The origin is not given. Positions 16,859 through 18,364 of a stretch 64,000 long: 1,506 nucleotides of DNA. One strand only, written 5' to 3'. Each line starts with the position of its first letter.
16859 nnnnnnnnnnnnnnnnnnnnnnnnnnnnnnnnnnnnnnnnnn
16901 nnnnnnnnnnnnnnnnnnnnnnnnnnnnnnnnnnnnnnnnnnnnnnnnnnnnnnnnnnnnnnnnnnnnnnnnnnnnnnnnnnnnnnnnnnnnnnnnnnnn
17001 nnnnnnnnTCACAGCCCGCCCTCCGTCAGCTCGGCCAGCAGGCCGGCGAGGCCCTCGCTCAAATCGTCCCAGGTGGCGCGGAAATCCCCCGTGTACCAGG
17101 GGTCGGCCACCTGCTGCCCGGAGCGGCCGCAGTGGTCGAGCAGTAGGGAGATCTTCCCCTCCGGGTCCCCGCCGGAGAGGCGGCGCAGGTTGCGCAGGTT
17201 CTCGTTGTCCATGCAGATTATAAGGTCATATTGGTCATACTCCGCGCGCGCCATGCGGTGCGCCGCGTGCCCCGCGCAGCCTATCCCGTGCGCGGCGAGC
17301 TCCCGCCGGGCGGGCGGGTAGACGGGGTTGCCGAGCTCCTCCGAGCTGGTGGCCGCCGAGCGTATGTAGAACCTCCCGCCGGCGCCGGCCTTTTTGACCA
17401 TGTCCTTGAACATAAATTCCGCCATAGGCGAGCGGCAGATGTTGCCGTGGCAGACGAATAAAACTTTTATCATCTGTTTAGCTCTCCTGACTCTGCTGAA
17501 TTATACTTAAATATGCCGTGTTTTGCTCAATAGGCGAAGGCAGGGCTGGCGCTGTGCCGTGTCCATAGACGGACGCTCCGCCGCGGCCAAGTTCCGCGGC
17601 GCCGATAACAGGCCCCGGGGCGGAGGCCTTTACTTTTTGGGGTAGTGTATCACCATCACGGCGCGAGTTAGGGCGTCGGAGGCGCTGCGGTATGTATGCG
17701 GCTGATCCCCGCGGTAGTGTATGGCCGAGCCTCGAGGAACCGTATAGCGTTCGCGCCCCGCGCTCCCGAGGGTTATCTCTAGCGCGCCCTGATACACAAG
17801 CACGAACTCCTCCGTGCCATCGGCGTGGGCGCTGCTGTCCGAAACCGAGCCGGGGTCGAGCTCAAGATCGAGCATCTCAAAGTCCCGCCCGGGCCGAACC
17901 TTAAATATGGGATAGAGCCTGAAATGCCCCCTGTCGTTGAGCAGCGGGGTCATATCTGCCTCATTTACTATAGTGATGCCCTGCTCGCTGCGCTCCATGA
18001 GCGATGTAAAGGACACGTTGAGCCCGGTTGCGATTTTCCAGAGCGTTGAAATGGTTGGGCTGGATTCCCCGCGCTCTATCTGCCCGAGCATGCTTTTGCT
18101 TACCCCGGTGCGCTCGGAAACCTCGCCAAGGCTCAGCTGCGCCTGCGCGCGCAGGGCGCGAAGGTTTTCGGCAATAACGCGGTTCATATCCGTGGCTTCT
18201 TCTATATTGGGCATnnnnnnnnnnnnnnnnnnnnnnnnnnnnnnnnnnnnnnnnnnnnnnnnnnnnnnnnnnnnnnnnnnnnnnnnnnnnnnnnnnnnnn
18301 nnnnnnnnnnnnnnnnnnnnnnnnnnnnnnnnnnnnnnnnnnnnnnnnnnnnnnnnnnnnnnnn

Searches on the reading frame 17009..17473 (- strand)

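Call 9: search_protein_families(library=pfam, proteins=[window:17009-17473:-])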
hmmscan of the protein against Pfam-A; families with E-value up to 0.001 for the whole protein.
window:17009-17473:- (154 aa): 1 family
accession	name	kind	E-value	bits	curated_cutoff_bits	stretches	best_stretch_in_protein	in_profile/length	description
PF01451.26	LMWPc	-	8.2e-34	117.3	23.2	1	4-145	1-143/144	Low molecular weight phosphotyrosine protein phosphatase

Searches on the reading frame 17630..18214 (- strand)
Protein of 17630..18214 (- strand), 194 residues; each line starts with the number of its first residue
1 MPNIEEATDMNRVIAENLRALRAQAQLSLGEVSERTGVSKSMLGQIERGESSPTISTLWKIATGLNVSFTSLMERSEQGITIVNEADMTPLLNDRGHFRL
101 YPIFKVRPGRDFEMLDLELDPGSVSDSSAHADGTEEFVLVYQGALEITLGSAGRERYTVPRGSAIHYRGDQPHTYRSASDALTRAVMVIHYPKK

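Call 9: search_protein_families(library=pfam, proteins=[window:17630-18214:-])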
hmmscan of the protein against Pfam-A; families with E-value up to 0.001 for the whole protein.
window:17630-18214:- (194 aa): 6 families
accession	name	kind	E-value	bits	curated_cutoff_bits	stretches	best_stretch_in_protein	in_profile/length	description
PF01381.28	HTH_3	-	4.5e-15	55.9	23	1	18-70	1-53/55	Helix-turn-helix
PF13560.12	HTH_31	-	3e-10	40.7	27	1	15-68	3-57/64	Helix-turn-helix domain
PF07883.17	Cupin_2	-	1.3e-08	34.8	27.2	1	118-188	4-69/70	Cupin domain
PF12844.13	HTH_19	-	8e-07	29.3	30.2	1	16-73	2-59/64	Helix-turn-helix domain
PF13413.12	HTH_25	-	2.6e-05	24.4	24.6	1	18-51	2-35/62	Helix-turn-helix domain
PF13443.12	HTH_26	-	4.1e-05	24.2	22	1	17-75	1-60/63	Cro/C1-type HTH DNA-binding domain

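Call 40: search_protein_families(library=ncbifam, proteins=[window:17630-18214:-], max_evalue=0.01)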
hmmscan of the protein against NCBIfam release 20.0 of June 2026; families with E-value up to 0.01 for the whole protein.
window:17630-18214:- (194 aa): 15 families
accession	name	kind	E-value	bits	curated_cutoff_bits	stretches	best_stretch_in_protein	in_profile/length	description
NF007408.0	PRK09943.1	equivalog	2.2e-10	40.4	211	1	12-191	6-181/185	HTH-type transcriptional regulator PuuR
NF041951.1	phage_RstR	subfamily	2.9e-10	40.4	80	1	14-78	3-67/108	RstR family transcriptional repressor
NF006015.0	PRK08154.1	subfamily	9.5e-09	34.8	204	1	7-77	24-94/314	anaerobic benzoate catabolism transcriptional regulator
NF010465.0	PRK13890.1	equivalog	2.4e-06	27.6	96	1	12-76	4-68/121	conjugal transfer protein TrbA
TIGR03070.1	couple_hipB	subfamily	2.5e-06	27.3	71.65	1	14-67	3-56/58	type II toxin-antitoxin system Y4mF family antitoxin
NF046032.1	TransRegSlrRBacil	equivalog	8.2e-06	26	250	1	16-74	4-63/149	HTH-type transcriptional regulator SlrR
NF003162.0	PRK04140.1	equivalog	7.9e-05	21.8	263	1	15-74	128-187/317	transcriptional regulator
NF041677.1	trans_regClgR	equivalog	9.4e-05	22.5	170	1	10-78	5-73/113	transcriptional regulator ClgR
TIGR00270.2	TIGR00270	equivalog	0.00014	21.7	110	1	15-81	77-143/159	multiprotein bridging factor aMBF1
NF007257.0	PRK09706.1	subfamily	0.00016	21.5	101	1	11-75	3-67/135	transcriptional repressor DicA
NF050110.1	TransRegBldD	equivalog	0.00022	21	250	1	7-78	2-75/162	transcriptional regulator BldD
NF007271.0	PRK09726.1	equivalog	0.00026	20.9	79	1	14-78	13-76/88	type II toxin-antitoxin system antitoxin HipB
NF047948.1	male_kill_WMK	equivalog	0.00067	19.2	300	1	14-76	6-68/300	WO male-killing family protein Wmk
NF041575.1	antitoxPezA_Strep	equivalog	0.00085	19.3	290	1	14-75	2-63/158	type II toxin-antitoxin system antitoxin PezA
NF052239.1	antitox_spr1629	equivalog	0.0037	16.4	335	1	15-77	4-66/377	spr1629 family repressor/antitoxin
